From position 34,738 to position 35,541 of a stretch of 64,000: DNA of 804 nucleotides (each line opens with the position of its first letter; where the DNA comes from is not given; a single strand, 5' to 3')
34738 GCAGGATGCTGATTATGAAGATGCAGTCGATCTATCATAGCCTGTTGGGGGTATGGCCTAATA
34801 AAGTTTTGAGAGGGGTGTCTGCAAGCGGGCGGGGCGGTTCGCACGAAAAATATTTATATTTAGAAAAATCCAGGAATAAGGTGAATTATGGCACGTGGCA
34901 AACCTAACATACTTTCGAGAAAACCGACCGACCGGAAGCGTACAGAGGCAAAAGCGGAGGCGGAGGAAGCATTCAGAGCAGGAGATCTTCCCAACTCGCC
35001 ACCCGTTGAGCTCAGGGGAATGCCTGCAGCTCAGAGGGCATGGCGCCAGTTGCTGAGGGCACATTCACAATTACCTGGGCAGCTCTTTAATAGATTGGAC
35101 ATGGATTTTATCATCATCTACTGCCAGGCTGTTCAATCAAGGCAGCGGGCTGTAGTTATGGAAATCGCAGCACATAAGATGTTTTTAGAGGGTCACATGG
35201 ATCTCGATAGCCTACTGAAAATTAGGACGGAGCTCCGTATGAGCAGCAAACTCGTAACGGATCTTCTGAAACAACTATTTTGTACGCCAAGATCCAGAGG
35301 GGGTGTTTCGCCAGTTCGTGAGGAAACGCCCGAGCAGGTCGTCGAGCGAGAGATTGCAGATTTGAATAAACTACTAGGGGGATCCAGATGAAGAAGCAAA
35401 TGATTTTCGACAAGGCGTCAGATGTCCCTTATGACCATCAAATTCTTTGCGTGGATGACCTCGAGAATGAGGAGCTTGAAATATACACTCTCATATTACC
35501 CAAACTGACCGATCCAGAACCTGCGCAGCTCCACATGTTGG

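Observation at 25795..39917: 14.1-kb tRNA-Val-integrated element with a phage-satellite (PICI-like) gene set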

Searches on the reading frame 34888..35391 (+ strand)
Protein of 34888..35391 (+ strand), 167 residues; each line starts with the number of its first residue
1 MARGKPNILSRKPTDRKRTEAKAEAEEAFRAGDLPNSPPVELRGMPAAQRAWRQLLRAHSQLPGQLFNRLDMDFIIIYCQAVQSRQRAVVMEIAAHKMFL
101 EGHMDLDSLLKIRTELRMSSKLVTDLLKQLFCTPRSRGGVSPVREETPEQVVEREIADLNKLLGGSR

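Call 7: search_protein_families(library=pfam, proteins=[window:34888-35391:+], max_evalue=0.01)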
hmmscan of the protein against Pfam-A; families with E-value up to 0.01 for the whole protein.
window:34888-35391:+ (167 aa): 0 families

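Call 8: search_protein_families(library=phrogs, proteins=[window:34888-35391:+], max_evalue=0.1)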
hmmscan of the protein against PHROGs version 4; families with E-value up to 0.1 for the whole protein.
window:34888-35391:+ (167 aa): 1 family
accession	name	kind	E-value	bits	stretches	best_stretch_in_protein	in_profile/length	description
phrog_83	-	head and packaging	7.4e-06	26.6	1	11-150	54-191/246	terminase small subunit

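Call 22: find_related_loci(query=window:34888-35391:+, collection=viral_contigs, flank=10000)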
Query window:34888-35391:+ (167 aa) in viral_contigs; peptide patterns used: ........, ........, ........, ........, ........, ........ (x = any residue, [..] = any of these).
80 stretches matched a pattern, but none encodes a relative of the query by tblastn (E <= 1e-3).

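Call 24: find_homologous_proteins(query=window:34888-35391:+, max_evalue=0.001)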
Query window:34888-35391:+ (167 aa): 13 proteins with E <= 0.001 among 111 candidates.
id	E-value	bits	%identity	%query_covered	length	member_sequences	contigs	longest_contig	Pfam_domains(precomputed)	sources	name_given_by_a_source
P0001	5.9e-103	359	99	100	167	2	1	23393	-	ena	-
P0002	8.3e-86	303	81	99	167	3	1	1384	-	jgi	jgi:hypothetical protein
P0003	4.1e-62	226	56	100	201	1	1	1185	-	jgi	jgi:hypothetical protein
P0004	6.5e-62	226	66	96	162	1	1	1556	-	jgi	jgi:hypothetical protein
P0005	2.5e-59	217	63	99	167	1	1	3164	-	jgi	jgi:hypothetical protein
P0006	2.8e-59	217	60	96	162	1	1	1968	-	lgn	-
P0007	4.7e-58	213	59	100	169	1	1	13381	-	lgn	-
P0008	6.1e-54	200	61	96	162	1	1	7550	-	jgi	jgi:hypothetical protein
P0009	3.2e-51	191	55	100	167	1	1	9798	-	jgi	jgi:hypothetical protein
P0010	2.8e-50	188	55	98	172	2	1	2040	-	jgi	jgi:hypothetical protein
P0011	8.2e-48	180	55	98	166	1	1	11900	-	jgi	jgi:hypothetical protein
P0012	4.5e-46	174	53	95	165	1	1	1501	-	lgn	-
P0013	7.5e-44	167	53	98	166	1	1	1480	-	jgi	jgi:hypothetical protein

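Call 25: find_encoding_contigs(protein=P0001, flank=10000, max_places=3)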
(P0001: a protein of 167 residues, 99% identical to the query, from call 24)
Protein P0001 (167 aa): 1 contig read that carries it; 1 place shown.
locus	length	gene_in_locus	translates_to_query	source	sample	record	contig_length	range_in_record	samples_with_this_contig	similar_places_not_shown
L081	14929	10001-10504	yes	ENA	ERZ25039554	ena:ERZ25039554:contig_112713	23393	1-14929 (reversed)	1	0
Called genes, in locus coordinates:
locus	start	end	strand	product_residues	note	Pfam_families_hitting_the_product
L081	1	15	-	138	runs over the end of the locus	-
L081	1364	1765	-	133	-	PF18478:PIN_10, PF18480:DUF5615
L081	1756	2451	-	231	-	-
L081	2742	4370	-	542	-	PF01555:N6_N4_Mtase, PF04471:Mrr_cat, PF22722:NA-iREase1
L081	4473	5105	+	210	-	-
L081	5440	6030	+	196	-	-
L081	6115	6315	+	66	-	-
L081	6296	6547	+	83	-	PF12728:HTH_17 (weak)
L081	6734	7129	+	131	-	-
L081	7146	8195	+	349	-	PF08273:Zn_Ribbon_Prim (weak), PF13155:Toprim_2 (weak)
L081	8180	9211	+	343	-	PF13481:AAA_25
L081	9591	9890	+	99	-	-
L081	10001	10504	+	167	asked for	-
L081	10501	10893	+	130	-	-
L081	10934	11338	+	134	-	-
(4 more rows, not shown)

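Call 26: find_encoding_contigs(protein=P0007, flank=10000, max_places=3)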
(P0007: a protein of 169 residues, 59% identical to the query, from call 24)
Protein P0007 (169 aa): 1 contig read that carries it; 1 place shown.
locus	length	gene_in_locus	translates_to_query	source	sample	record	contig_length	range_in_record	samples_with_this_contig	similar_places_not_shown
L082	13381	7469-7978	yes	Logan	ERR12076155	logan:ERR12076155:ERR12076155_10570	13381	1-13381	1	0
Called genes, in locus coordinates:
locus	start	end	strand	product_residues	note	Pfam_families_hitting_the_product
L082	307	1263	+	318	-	-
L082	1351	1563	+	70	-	-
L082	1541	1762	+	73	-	PF12728:HTH_17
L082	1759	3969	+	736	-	PF01807:Zn_ribbon_DnaG (weak), PF27228:MTBMA_p00010_2nd (weak)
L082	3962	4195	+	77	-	-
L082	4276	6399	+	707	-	PF13385:Laminin_G_3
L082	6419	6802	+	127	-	-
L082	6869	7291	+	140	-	PF04883:HK97-gp10_like (weak)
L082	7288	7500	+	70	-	-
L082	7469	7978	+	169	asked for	-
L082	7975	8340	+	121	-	-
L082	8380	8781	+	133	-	-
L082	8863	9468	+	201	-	-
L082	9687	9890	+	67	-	-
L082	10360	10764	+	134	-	-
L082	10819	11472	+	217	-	PF09250:Prim-Pol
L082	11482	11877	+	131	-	-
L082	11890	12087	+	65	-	-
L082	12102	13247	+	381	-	PF14659:Phage_int_SAM_3, PF00589:Phage_integrase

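Call 27: find_encoding_contigs(protein=P0011, flank=10000, max_places=3)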
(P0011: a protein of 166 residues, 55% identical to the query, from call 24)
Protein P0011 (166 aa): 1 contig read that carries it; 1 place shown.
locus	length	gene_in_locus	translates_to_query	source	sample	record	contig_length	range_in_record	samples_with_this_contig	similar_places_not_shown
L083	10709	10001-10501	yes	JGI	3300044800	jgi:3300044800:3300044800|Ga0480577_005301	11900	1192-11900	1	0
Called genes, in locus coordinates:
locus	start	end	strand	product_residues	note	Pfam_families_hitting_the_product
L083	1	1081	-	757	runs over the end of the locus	?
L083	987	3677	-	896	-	PF00072:Response_reg, PF01590:GAF, PF13185:GAF_2, PF13492:GAF_3, PF13426:PAS_9 (weak), PF08447:PAS_3, PF00990:GGDEF, PF00563:EAL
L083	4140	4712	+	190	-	-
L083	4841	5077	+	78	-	-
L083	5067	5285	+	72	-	-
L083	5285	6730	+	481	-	PF00772:DnaB, PF13481:AAA_25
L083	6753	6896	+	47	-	-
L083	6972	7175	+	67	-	-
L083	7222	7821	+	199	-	PF04586:Peptidase_S78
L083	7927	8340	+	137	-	-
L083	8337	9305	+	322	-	PF05065:Phage_capsid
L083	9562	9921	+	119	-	-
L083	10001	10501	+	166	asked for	-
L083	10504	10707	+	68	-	?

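Call 30: find_encoding_contigs(protein=P0009, flank=10000, max_places=3)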
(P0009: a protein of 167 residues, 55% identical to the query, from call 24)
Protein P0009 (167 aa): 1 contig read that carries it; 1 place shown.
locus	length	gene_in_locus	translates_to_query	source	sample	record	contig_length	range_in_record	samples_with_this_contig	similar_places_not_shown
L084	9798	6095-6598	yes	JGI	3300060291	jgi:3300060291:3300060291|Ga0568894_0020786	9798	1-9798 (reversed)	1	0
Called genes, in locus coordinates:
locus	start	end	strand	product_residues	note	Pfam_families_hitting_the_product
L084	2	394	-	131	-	?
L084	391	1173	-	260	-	-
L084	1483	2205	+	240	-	-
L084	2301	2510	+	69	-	-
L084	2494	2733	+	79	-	PF12728:HTH_17 (weak)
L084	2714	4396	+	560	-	PF13148:DUF3987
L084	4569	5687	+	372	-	PF01807:Zn_ribbon_DnaG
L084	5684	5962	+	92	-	-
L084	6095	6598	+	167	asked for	-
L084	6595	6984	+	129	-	-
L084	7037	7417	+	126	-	-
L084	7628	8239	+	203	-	-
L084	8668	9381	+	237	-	-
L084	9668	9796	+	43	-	?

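Call 31: find_encoding_contigs(protein=P0008, flank=10000, max_places=3)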
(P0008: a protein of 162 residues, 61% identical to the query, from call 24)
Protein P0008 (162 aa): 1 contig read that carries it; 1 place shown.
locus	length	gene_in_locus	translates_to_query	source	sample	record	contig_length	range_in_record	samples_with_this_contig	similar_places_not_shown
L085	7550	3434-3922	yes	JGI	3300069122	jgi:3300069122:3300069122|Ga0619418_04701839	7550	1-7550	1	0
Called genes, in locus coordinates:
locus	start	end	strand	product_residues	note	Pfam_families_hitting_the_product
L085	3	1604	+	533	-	?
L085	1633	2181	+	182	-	-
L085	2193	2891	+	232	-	-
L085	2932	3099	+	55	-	-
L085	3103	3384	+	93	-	-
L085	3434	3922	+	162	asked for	-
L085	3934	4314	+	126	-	-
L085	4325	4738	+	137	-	-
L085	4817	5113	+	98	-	-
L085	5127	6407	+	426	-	PF18897:Gp3-like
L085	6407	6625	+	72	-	-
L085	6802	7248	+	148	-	-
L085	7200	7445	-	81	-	-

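Call 33: search_protein_families(library=pfam, alignment_id=A1, max_evalue=1)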
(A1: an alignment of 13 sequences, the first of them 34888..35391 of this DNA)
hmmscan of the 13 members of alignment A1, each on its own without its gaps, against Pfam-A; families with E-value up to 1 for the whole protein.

A. member 1, window:34888-35391:+ (167 aa): 2 families
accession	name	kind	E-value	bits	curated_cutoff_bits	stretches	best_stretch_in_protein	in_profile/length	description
PF05119.17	Terminase_4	-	0.013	16.4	24.7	1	49-143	2-94/98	Phage terminase, small subunit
PF05347.21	Complex1_LYR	-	0.31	11.5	24.8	0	52-64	7-19/59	Complex 1 protein (LYR family)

B. families by the number of members that match (of 13 scanned): 6 families
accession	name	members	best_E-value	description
PF05119.17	Terminase_4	5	0.0013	Phage terminase, small subunit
PF07007.17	LprI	4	0.0095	Lysozyme inhibitor LprI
PF10262.15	Rdx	2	0.043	Rdx family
PF05347.21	Complex1_LYR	2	0.19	Complex 1 protein (LYR family)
PF08383.16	Maf_N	1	0.025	Maf N-terminal region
PF07369.16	DUF1488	1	0.058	Protein of unknown function (DUF1488)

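Call 34: search_solved_structures(query=A1, max_evalue=10, show_alignments=2)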
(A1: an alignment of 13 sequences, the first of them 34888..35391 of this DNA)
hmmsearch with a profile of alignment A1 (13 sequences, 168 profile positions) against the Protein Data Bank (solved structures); distinct sequences matched with E-value up to 10: 4.
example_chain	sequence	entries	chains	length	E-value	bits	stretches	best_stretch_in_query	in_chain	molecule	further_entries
4wp8_A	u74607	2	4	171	0.5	13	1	48-118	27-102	Ma1120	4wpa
4wp9_A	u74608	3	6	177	0.54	12.9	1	48-118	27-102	Ma1120 | Cyclase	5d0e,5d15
5d0g_A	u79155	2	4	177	0.66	12.6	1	48-117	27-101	Cyclase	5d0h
4wp3_A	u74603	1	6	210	0.79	12.3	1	48-118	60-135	Ma1120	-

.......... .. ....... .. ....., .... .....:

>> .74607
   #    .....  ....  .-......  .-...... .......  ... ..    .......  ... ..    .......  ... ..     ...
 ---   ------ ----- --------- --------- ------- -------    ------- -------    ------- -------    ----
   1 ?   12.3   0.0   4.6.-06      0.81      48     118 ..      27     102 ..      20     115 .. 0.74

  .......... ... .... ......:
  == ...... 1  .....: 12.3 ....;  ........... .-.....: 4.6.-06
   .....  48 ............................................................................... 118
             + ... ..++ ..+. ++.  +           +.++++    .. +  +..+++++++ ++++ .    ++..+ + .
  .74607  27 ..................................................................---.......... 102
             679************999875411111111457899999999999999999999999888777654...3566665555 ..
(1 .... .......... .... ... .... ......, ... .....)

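Call 44: predict_structure(alignment_id=A1)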
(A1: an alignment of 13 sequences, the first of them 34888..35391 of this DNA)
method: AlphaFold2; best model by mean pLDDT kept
length: 167 residues; sequences in the alignment: 13
mean_pLDDT: 78.0   pTM: 0.59
mean pLDDT of the five models: 78.0, 76.6, 74.2, 73.7, 71.1
residues with pLDDT >= 90: 64; 70-90: 57; 50-70: 26; < 50: 20
segments of 3 or more residues with pLDDT < 50: 134-143, 165-167
pLDDT, mean of each block of 10 residues (from residue 1): 47 62 70 83 96 89 75 92 95 95 95 91 88 48 60 77 56
secondary structure, 60 per line:
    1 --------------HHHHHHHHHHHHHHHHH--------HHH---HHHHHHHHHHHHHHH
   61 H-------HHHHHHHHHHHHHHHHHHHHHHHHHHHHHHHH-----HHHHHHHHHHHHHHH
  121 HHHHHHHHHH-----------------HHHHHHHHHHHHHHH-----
elements in order: H15-31 H46-61 H69-100 H106-130 H148-162

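Call 47: fold_search(model_id=the predicted structure, library=pdb)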
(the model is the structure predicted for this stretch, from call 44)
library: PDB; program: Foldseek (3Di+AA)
matches with E <= 10: 100; with E <= 0.001: 0
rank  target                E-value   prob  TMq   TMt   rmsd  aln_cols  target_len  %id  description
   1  2rld_B                1.6e+00  0.63  0.29  0.42   9.2        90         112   11  CRYSTAL STRUCTURE OF A PROTEIN WITH UNKNOWN FUNCTION FROM S23 RIBOSOMAL PROTEIN FAMILY (BT_0352) FROM BACTEROIDES THET (released 2007-10-30)
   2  7kai_E                1.6e+00  0.20  0.23  0.27   9.3       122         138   11  Cryo-EM structure of the Sec complex from S. cerevisiae, wild-type, class with Sec62, conformation 1 (C1) (released 2021-01-06)
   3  4zws_B                1.6e+00  0.30  0.31  0.43  18.6       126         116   15  Crystal Structure of the Bacteriophage T4 recombination mediator protein UvsY, Lattice Type III (released 2016-03-02)
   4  8vc9_F                1.7e+00  0.16  0.26  0.14  21.1       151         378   14  Hybrid response regulator LvrB from Leptospira / phosphorylated REC form (released 2024-12-18)
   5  4zwr_G                1.9e+00  0.35  0.33  0.49  15.3       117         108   15  Crystal Structure of the Bacteriophage T4 recombination mediator protein UvsY, Lattice Type II (released 2016-03-02)
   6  4biu_C                2.3e+00  0.30  0.36  0.25  13.8       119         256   16  Crystal structure of CpxAHDC (orthorhombic form 1) (released 2014-02-12)
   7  2rld_C                2.4e+00  0.47  0.29  0.41   9.9        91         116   11  CRYSTAL STRUCTURE OF A PROTEIN WITH UNKNOWN FUNCTION FROM S23 RIBOSOMAL PROTEIN FAMILY (BT_0352) FROM BACTEROIDES THET (released 2007-10-30)
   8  9s9g_F                2.6e+00  0.60  0.32  0.28  14.9        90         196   12  S. islandicus CdvA filament (X-ray) (released 2026-01-28)
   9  2rld_E                2.9e+00  0.41  0.29  0.43   9.6        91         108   11  CRYSTAL STRUCTURE OF A PROTEIN WITH UNKNOWN FUNCTION FROM S23 RIBOSOMAL PROTEIN FAMILY (BT_0352) FROM BACTEROIDES THET (released 2007-10-30)
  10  7ena_l                3.0e+00  0.13  0.23  0.29  16.1       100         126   20  TFIID-based PIC-Mediator holo-complex in pre-assembled state (pre-hPIC-MED) (released 2021-05-26)
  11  6vme_G                3.2e+00  0.41  0.27  0.53   5.2        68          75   19  Human ESCRT-I heterotetramer headpiece (released 2020-05-20)
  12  3sog                  3.2e+00  0.04  0.18  0.16  27.1       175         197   16  Crystal structure of the BAR domain of human Amphiphysin, isoform 1 (released 2011-07-13)
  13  1jal_A                3.4e+00  0.12  0.23  0.13  15.8       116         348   16  YCHF PROTEIN (HI0393) (released 2003-03-25)
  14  4biv_A                3.8e+00  0.16  0.38  0.25  16.6       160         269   14  Crystal structure of CpxAHDC (trigonal form) (released 2014-02-12)
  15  9ri9_B                3.8e+00  0.07  0.21  0.07  21.4       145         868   12  Cryo-EM structure of the tomato NRC3 hexameric resistosome (released 2025-07-23)
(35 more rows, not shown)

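Call 49: fold_search(model_id=the predicted structure, library=viral)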
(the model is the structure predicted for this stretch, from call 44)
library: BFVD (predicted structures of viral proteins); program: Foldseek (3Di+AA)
matches with E <= 10: 351; with E <= 0.001: 0
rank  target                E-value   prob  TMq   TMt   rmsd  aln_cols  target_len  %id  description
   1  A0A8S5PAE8            2.4e-03  1.00  0.51  0.37  18.0       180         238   22  Terminase small subunit (Fragment) [Siphoviridae sp. ct2kB26]
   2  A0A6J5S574            3.5e-02  0.97  0.39  0.41  16.5       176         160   16  COG3747 Phage terminase, small subunit [uncultured Caudovirales phage]
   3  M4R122                4.6e-02  1.00  0.44  0.47   4.5       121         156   23  (no name in the UniProt tables at hand)
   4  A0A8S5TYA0            4.8e-02  1.00  0.46  0.60  20.0       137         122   20  Terminase small subunit [Myoviridae sp. ctPkm1]
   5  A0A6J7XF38            7.1e-02  0.97  0.39  0.40  18.9       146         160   20  COG3747 Phage terminase, small subunit [uncultured Caudovirales phage]
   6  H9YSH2                8.4e-02  0.93  0.40  0.42  18.8       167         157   17  (no name in the UniProt tables at hand)
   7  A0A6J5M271            8.9e-02  0.82  0.36  0.39  13.2       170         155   12  COG3747 Phage terminase, small subunit [uncultured Caudovirales phage]
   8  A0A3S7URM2            1.4e-01  0.41  0.26  0.22  23.6       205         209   11  (no name in the UniProt tables at hand)
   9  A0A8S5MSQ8            2.2e-01  0.33  0.26  0.23  17.0       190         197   13  Terminase small subunit [Siphoviridae sp. ctigT3]
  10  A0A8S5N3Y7            2.6e-01  0.84  0.28  0.41  19.8       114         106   23  Terminase small subunit (Fragment) [Siphoviridae sp. ctaaA4]
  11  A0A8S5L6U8            2.6e-01  0.77  0.40  0.42  13.7       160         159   17  Terminase small subunit [Siphoviridae sp. ct45W1]
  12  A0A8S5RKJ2            3.1e-01  0.30  0.27  0.21  27.9       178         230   15  Uncharacterized protein [virus sp. ctEQ64]
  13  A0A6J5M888            5.1e-01  0.63  0.41  0.36  16.2       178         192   13  Uncharacterized protein [uncultured Caudovirales phage]
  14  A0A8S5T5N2            5.4e-01  0.94  0.46  0.65   4.4       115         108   23  Terminase small subunit [Myoviridae sp. ct6eX13]
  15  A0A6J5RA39            5.4e-01  0.51  0.40  0.29  26.1       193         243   14  Uncharacterized protein [uncultured Caudovirales phage]
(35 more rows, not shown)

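Call 50: search_dna_similar(query=window:34888-35391:+, collection=phages, mode=protein, max_evalue=10, max_rows=20)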
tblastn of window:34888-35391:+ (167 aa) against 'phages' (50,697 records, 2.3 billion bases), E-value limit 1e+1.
Records with a match: 3; places in all: 3; records where one place covers at least 80% of the query: 0.
Best place of each record, by identity: <60% 3.
By first word of the organism name: Pseudomonas 2; Bacteriophage 1.
By host as written in the record: Pseudomonas sp. 2; - 1.
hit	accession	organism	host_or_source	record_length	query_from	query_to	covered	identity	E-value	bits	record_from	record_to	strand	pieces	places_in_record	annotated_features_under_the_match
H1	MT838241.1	Bacteriophage sp.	human fecal samples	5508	72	166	57%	30.5%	8e+0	32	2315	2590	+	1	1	record has no annotation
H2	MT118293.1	Pseudomonas phage Epa14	Pseudomonas sp.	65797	73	121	29%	28.8%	7e+0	33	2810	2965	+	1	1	hypothetical protein (x2)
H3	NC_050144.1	Pseudomonas phage Epa14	Pseudomonas sp.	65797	73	121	29%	28.8%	7e+0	33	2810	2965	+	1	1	hypothetical protein (x2)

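Call 51: find_related_loci(query=A1, collection=viral_contigs, flank=10000)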
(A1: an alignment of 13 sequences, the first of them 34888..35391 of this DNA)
Query A1 (167 aa) in viral_contigs; peptide patterns used: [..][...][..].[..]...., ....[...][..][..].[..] (x = any residue, [..] = any of these).
33 stretches matched a pattern; 3 encode a relative of the query (tblastn E <= 1e-3); 2 distinct loci.
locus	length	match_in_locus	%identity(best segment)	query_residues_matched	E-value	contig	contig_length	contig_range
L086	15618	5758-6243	54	3-161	1e-53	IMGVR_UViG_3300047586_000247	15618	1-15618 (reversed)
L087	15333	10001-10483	58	1-160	2e-58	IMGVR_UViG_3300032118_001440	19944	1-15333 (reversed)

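Call 52: find_related_loci(query=A1, collection=metagenome_contigs, flank=10000)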
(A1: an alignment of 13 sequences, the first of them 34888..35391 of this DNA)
Query A1 (167 aa) in metagenome_contigs; peptide patterns used: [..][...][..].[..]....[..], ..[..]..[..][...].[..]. (x = any residue, [..] = any of these).
71 stretches matched a pattern; 6 encode a relative of the query (tblastn E <= 1e-3); 6 distinct loci.
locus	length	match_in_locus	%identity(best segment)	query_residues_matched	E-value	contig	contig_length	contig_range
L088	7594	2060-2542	58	1-160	4e-60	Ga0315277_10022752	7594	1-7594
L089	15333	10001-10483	58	1-160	1e-58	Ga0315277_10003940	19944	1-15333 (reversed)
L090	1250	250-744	54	1-164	2e-59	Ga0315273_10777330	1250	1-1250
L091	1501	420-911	55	1-161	6e-57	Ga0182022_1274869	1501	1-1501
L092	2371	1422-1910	53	3-164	3e-55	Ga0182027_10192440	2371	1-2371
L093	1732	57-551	53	3-160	7e-54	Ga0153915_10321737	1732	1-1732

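Call 54: search_protein_families(library=pfam, proteins=[L086:3258-4538:+, L086:4645-5292:+, L086:5341-5745:+, L086:6758-9406:+, L086:9419-10351:+, L086:10812-12029:-, L087:10919-11503:+, L087:11747-12259:+, L087:12270-12767:+, L087:8006-9031:+], max_evalue=0.01)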
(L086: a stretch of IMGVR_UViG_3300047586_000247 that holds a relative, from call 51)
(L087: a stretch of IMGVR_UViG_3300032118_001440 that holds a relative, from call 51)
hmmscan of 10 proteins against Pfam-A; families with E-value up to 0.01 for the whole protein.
L086:3258-4538:+ (426 aa): 1 family
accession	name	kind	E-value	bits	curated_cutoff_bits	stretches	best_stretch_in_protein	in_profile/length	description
PF05065.19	Phage_capsid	-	8.4e-44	150.5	24.2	1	144-424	1-279/280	Phage capsid family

L086:4645-5292:+ (215 aa): 0 families

L086:5341-5745:+ (134 aa): 0 families

L086:6758-9406:+ (882 aa): 0 families

L086:9419-10351:+ (310 aa): 1 family
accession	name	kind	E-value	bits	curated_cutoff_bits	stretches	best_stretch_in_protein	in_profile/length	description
PF12747.12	DdrB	-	5.4e-15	55.8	25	1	16-116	21-131/132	DdrB-like protein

L086:10812-12029:- (405 aa): 0 families

L087:10919-11503:+ (194 aa): 0 families

L087:11747-12259:+ (170 aa): 1 family
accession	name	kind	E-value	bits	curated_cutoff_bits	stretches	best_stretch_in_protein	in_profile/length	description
PF04586.22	Peptidase_S78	-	1.6e-40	139.4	21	1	27-168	13-153/165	Caudovirus prohead serine protease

L087:12270-12767:+ (165 aa): 0 families

L087:8006-9031:+ (341 aa): 0 families
